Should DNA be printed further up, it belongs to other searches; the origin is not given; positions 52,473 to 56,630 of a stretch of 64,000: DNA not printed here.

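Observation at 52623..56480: Cytoplasmic adenylate cyclase-STAND-TPR protein fused to a periplasmic-type solute-binding (SBP_bac_5) domain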

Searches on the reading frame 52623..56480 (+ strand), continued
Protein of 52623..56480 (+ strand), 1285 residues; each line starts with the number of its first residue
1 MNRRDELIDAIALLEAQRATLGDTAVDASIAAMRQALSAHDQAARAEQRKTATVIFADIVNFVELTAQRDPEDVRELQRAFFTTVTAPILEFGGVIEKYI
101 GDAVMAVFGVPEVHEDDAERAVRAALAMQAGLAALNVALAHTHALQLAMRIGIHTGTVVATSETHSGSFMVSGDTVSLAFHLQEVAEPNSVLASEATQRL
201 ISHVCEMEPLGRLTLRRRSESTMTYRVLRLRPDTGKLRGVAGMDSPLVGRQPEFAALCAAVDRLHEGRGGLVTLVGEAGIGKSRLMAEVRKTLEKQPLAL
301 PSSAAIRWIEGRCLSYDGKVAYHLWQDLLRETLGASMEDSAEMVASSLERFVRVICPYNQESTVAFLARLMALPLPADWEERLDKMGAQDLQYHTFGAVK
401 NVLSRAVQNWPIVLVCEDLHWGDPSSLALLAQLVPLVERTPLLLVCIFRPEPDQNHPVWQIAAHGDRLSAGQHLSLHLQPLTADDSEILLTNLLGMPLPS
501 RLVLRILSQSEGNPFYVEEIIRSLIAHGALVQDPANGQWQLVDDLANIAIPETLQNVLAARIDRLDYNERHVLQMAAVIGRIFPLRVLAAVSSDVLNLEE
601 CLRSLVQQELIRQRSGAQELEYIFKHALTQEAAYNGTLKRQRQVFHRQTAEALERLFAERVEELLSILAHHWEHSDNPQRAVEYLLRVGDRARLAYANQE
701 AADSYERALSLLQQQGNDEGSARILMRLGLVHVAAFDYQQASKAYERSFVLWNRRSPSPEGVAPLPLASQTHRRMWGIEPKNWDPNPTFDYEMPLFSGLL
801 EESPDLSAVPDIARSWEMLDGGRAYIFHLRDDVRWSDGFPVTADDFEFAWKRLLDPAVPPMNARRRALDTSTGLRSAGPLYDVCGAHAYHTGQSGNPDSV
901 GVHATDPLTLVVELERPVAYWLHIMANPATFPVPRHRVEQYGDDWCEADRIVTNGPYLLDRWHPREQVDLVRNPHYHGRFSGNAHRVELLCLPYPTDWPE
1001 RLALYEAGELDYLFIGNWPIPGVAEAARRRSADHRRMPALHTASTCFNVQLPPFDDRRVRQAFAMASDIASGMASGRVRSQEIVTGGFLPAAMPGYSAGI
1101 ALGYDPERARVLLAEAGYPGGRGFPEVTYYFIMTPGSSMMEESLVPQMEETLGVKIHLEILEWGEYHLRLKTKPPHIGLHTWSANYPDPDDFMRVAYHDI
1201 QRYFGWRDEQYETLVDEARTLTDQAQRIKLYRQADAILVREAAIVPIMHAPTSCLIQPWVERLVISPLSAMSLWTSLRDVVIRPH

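Call 73: find_encoding_contigs(protein=P0389, flank=8000, max_places=2)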
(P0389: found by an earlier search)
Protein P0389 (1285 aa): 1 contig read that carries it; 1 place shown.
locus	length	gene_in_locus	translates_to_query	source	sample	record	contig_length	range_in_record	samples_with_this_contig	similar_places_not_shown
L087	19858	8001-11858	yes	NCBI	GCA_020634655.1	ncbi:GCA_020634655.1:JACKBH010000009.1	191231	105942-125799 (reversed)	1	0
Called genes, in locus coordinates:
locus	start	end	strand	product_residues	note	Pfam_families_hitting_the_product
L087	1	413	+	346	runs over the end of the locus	PF00248:Aldo_ket_red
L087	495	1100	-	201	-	PF00903:Glyoxalase, PF13669:Glyoxalase_4 (faint), PF22677:Ble-like_N (weak)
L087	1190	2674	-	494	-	PF01400:Astacin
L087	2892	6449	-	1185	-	PF03704:BTAD, PF13374:TPR_10 (faint), PF13176:TPR_7 (faint), PF07719:TPR_2 (faint), PF13181:TPR_8 (faint), PF13191:AAA_16, PF13424:TPR_12, PF17874:TPR_MalT (weak), +2 more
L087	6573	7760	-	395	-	PF00557:Peptidase_M24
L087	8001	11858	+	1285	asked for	PF00211:Guanylate_cyc, PF13191:AAA_16, PF13424:TPR_12 (weak), PF00496:SBP_bac_5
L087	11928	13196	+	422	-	PF07690:MFS_1, PF00083:Sugar_tr, PF07690:MFS_1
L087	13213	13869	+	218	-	PF01209:Ubie_methyltran, PF13489:Methyltransf_23, PF13847:Methyltransf_31 (weak), PF08241:Methyltransf_11, PF08242:Methyltransf_12 (weak), PF13649:Methyltransf_25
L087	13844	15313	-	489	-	PF03446:NAD_binding_2, PF00393:6PGD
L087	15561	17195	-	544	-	PF01433:Peptidase_M1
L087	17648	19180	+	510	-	PF03023:MurJ, PF01554:MatE (weak)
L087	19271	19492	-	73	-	PF12088:DUF3565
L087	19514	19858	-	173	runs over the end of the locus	PF00578:AhpC-TSA, PF08534:Redoxin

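Call 77: find_encoding_contigs(protein=P0007, flank=5000, max_places=1)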
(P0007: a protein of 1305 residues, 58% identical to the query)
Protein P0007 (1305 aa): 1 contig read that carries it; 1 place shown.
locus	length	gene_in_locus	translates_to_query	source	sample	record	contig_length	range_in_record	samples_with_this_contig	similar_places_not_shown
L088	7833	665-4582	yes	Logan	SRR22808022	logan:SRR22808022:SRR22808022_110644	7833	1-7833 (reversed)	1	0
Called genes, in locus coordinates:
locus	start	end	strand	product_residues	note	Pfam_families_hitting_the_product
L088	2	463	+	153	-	?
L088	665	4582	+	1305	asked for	PF00211:Guanylate_cyc, PF13191:AAA_16, PF13424:TPR_12 (weak), PF00496:SBP_bac_5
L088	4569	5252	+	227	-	PF00027:cNMP_binding, PF13545:HTH_Crp_2, PF00325:Crp (faint)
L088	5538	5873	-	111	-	PF01927:Mut7-C (weak), PF18480:DUF5615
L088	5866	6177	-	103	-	PF04255:DUF433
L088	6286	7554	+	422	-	PF07690:MFS_1, PF00083:Sugar_tr (weak), PF07690:MFS_1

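Call 78: find_encoding_contigs(protein=P0004, flank=5000, max_places=1)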
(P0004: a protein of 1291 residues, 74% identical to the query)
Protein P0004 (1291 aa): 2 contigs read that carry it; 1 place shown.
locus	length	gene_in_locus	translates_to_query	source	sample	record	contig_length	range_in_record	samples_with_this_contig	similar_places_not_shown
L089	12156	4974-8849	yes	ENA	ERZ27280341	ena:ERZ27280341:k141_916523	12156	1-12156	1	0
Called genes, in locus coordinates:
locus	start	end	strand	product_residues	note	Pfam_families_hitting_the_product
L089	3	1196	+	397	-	?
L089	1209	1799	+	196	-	PF23914:TPR_CcmH_CycH (weak), PF13428:TPR_14 (faint), PF14559:TPR_19 (faint), PF13181:TPR_8 (faint), PF13432:TPR_16, PF13424:TPR_12 (weak), PF00515:TPR_1 (weak), PF07719:TPR_2 (weak), +2 more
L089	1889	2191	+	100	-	-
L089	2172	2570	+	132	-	PF01850:PIN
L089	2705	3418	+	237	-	PF00072:Response_reg, PF00486:Trans_reg_C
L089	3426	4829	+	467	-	PF26769:HAMP_PhoQ (weak), PF00512:HisKA, PF02518:HATPase_c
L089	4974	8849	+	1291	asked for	PF00211:Guanylate_cyc, PF13191:AAA_16, PF13424:TPR_12 (weak), PF00496:SBP_bac_5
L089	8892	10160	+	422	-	PF07690:MFS_1, PF00083:Sugar_tr, PF07690:MFS_1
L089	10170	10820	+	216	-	PF01209:Ubie_methyltran, PF13489:Methyltransf_23, PF13847:Methyltransf_31, PF08241:Methyltransf_11, PF08242:Methyltransf_12, PF13649:Methyltransf_25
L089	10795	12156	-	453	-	?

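Call 90: fold_search(model_id=the predicted structure, library=pdb)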
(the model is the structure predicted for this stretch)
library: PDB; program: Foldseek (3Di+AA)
matches with E <= 10: 1544; with E <= 0.001: 266
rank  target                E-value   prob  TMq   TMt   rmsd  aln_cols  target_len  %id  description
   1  1ola_A                5.5e-33  1.00  0.43  0.85   3.4       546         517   25  THE STRUCTURAL BASIS OF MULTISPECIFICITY IN THE OLIGOPEPTIDE-BINDING PROTEIN OPPA (released 1994-07-31)
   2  4toz_A                1.5e-32  1.00  0.36  0.65   6.8       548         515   24  MppA Periplasmic Murein Tripeptide Binding Protein, Unliganded Open Form (released 2015-06-10)
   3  3tcf_A                2.0e-32  1.00  0.45  0.88   2.9       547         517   26  Crystal structure of E. coli OppA complexed with endogenous ligands (released 2011-10-12)
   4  1b52_A                2.6e-32  1.00  0.44  0.87   3.1       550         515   26  OLIGO-PEPTIDE BINDING PROTEIN (OPPA) COMPLEXED WITH KTK (released 1999-01-20)
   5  2z23_A                3.6e-32  1.00  0.44  0.87   3.2       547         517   25  Crystal structure of Y.pestis oligo peptide binding protein OppA with tri-lysine ligand (released 2007-10-30)
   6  8ay0_A                1.1e-31  1.00  0.41  0.85   3.2       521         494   23  Crystal Structure of the peptide binding protein DppE from Bacillus subtilis in complex with murein tripeptide (released 2023-02-22)
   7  3o9p                  1.3e-31  1.00  0.44  0.88   3.0       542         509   26  The structure of the Escherichia coli murein tripeptide binding protein MppA (released 2011-07-06)
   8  9a37_MODEL_1_A        1.6e-31  1.00  0.41  0.75   8.4       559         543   25  Model of E. coli OppA by in-cell photo-crosslinking MS and deep learning (released 2023-02-24)
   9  8ay0_B                3.8e-31  1.00  0.42  0.85   3.1       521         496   23  Crystal Structure of the peptide binding protein DppE from Bacillus subtilis in complex with murein tripeptide (released 2023-02-22)
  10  4toz_B                4.4e-31  1.00  0.35  0.62   7.1       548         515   25  MppA Periplasmic Murein Tripeptide Binding Protein, Unliganded Open Form (released 2015-06-10)
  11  6dtg_A                5.5e-31  1.00  0.44  0.85   3.5       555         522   24  Crystal structure of Haemophilus influenzae OppA complex with YLGANGRGGGS (released 2018-11-28)
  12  6dqr_A                7.2e-31  1.00  0.44  0.86   3.1       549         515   24  Crystal structure of Haemophilus influenzae OppA complex with MGG (released 2018-11-28)
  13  8azb                  7.2e-31  1.00  0.38  0.73   5.0       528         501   23  Crystal Structure of the peptide binding protein DppE from Bacillus subtilis in the unliganded state (released 2023-02-22)
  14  6dqq_A                1.4e-30  1.00  0.44  0.85   3.5       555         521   24  Crystal structure of Haemophilus influenzae OppA complex with endogenous peptide (released 2018-11-28)
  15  6dth_A                2.1e-30  1.00  0.43  0.86   3.2       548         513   24  Crystal structure of Haemophilus influenzae OppA complex with RPPGFSPFR (released 2018-11-28)
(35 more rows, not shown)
